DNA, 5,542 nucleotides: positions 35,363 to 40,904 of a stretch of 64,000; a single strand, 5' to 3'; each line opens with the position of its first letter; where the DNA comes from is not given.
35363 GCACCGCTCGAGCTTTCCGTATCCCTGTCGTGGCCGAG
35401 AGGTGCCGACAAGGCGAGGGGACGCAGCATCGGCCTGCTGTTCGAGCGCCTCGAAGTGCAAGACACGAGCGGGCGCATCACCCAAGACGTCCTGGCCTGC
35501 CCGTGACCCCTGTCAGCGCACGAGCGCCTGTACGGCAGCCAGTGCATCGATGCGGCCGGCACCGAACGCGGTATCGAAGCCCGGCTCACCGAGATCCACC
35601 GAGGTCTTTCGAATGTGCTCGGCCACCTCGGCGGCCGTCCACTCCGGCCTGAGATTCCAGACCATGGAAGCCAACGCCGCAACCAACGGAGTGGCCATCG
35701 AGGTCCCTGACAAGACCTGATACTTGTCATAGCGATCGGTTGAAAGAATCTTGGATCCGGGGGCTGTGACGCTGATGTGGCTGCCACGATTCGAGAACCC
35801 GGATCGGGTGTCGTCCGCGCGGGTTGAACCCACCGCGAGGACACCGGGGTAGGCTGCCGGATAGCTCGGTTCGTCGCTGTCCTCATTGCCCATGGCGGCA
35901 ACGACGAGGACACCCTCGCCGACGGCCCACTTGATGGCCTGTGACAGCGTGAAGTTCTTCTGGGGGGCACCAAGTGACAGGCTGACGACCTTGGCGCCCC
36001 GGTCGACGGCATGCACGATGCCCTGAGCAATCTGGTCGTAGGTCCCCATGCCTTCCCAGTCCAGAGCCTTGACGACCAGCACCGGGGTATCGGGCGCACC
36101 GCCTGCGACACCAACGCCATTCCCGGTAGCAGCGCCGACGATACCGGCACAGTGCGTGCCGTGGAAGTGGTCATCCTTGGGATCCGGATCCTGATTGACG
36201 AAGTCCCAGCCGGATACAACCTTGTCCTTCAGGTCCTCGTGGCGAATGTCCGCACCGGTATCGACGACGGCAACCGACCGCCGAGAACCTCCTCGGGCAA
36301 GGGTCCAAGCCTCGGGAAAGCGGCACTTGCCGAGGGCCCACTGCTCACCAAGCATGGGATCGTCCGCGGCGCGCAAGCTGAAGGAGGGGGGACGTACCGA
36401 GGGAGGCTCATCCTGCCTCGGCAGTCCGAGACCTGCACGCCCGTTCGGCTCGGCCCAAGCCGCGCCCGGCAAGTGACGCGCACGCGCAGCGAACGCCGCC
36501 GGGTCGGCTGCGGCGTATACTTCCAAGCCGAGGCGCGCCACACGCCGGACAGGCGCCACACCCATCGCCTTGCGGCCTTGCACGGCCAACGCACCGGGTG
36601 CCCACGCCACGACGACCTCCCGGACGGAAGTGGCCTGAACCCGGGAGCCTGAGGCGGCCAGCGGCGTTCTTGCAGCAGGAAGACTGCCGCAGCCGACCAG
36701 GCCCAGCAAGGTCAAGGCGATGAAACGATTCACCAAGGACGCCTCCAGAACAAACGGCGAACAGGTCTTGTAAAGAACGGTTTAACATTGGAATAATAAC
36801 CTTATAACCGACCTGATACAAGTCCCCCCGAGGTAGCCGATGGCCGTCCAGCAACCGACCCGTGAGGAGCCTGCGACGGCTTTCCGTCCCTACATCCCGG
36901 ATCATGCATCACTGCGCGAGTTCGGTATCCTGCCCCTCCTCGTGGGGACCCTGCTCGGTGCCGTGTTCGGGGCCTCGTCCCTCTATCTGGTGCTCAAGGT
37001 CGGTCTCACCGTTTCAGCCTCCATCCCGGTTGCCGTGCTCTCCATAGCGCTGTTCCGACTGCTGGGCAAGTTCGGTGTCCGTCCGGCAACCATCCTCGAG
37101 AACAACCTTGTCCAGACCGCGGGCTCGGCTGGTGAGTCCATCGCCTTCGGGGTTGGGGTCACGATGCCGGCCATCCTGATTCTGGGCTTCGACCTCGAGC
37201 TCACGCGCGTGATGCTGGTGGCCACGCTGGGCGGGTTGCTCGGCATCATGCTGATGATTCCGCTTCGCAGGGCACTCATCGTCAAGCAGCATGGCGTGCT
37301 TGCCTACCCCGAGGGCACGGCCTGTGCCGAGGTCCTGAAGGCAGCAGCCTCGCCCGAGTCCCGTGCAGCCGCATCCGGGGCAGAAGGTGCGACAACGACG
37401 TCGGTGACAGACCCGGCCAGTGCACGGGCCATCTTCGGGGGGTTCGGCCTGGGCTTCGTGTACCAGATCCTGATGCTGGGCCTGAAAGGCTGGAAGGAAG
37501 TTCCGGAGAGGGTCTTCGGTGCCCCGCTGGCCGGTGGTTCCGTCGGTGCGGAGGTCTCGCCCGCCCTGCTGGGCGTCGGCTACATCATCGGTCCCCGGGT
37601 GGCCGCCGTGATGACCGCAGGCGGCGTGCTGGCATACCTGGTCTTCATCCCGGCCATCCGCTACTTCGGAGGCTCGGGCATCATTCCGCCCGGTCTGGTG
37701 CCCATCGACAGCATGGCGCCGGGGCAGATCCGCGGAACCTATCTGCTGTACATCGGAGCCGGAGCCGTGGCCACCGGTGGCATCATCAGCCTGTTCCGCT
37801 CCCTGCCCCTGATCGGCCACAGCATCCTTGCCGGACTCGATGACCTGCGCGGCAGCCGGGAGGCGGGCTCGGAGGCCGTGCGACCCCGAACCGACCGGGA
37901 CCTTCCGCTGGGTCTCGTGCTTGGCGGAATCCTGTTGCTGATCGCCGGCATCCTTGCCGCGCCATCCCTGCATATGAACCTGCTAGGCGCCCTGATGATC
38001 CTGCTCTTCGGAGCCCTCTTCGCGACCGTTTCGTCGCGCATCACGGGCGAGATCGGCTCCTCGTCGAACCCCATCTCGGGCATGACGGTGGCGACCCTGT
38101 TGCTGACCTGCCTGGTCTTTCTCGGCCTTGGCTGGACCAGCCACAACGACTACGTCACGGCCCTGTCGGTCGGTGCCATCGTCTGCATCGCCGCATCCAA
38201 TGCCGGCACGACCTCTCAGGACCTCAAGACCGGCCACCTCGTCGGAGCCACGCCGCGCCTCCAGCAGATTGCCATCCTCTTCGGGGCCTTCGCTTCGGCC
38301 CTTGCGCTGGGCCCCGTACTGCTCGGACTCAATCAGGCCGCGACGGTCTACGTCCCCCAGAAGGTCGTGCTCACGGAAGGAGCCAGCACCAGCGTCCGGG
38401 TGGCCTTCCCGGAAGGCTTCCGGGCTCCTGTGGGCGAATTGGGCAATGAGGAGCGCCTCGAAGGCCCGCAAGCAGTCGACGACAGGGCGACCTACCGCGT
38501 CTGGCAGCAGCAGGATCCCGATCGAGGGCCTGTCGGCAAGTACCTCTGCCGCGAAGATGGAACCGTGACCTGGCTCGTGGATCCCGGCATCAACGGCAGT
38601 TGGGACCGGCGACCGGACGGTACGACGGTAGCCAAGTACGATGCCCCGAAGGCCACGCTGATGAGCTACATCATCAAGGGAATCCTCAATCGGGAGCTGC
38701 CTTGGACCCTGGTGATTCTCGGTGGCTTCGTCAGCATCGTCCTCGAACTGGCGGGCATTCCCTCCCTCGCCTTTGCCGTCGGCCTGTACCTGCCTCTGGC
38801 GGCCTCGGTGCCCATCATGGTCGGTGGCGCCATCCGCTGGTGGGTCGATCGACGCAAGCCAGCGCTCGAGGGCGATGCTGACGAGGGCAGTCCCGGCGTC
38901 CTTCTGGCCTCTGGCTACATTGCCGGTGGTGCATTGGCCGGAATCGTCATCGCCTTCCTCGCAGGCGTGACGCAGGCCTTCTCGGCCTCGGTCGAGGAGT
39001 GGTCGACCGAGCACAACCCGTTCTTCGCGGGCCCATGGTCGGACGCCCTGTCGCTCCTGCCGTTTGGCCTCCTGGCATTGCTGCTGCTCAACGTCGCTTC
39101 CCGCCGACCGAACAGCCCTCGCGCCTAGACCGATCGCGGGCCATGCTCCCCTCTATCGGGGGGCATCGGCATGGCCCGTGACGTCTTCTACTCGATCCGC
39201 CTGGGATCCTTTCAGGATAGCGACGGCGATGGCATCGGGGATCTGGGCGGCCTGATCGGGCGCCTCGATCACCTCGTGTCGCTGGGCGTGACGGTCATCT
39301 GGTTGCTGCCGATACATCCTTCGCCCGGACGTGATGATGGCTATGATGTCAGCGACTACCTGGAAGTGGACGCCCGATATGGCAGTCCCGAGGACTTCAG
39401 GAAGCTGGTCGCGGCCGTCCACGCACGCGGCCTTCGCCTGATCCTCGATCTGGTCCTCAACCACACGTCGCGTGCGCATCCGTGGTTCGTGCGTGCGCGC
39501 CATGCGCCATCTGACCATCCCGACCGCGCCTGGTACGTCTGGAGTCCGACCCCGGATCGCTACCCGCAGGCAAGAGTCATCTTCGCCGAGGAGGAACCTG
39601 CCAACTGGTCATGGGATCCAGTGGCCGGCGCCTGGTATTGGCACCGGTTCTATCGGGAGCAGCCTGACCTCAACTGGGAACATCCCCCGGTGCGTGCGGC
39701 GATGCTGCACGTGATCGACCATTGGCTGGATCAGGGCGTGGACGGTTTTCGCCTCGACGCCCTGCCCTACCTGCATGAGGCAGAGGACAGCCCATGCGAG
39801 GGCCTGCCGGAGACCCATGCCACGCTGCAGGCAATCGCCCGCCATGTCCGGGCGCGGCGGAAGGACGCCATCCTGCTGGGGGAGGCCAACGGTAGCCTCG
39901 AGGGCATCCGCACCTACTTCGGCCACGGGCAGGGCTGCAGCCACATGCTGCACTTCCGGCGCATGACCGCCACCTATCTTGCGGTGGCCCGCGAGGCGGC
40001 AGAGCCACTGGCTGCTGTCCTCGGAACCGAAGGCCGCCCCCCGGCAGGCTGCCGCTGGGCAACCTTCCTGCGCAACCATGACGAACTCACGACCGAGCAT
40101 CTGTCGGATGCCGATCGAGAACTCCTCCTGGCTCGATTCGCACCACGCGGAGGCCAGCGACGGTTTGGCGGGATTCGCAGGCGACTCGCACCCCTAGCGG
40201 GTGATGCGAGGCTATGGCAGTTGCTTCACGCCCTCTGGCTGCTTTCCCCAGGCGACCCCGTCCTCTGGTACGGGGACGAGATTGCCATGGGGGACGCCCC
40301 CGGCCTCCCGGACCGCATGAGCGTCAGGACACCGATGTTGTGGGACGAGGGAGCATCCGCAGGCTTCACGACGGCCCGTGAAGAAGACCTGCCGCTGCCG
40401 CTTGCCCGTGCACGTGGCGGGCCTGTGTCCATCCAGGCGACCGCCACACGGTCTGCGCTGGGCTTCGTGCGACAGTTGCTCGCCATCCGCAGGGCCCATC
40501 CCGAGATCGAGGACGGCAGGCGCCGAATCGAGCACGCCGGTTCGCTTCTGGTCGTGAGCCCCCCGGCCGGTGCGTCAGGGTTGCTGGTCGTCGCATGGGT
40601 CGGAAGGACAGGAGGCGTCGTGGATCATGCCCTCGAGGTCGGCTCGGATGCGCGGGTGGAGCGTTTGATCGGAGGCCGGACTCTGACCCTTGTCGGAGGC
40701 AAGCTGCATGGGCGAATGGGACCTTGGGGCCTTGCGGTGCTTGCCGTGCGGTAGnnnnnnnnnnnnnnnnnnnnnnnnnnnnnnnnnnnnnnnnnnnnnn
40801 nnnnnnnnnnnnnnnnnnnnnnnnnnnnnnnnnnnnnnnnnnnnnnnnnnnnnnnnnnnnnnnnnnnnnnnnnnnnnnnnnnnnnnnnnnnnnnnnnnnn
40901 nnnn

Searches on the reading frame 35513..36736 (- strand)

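Call 5: search_protein_families(library=pfam, proteins=[window:35513-36736:-], max_evalue=0.01)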
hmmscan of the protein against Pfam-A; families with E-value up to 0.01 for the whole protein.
window:35513-36736:- (407 aa): 1 family
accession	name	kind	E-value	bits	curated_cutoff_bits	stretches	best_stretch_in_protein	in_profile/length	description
PF00082.27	Peptidase_S8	-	9.7e-56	189.6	21.8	1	153-394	4-288/288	Subtilase family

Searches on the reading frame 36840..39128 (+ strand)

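Call 5: search_protein_families(library=pfam, proteins=[window:36840-39128:+], max_evalue=0.01)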
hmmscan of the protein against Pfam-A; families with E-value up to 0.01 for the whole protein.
window:36840-39128:+ (762 aa): 1 family
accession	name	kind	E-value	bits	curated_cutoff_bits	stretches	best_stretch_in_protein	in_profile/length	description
PF03169.20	OPT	-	1.6e-88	298.4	25.8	2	34-502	8-495/623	OPT oligopeptide transporter protein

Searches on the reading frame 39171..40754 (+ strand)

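Call 5: search_protein_families(library=pfam, proteins=[window:39171-40754:+], max_evalue=0.01)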
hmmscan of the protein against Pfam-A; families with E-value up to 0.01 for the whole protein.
window:39171-40754:+ (527 aa): 2 families
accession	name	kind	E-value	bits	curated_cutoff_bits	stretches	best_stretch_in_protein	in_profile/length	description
PF00128.31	Alpha-amylase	-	6.1e-76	256.9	22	1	13-449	6-446/446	Alpha amylase, catalytic domain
PF11941.14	DUF3459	-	0.0055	17.5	22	0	432-521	1-87/90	Domain of unknown function (DUF3459)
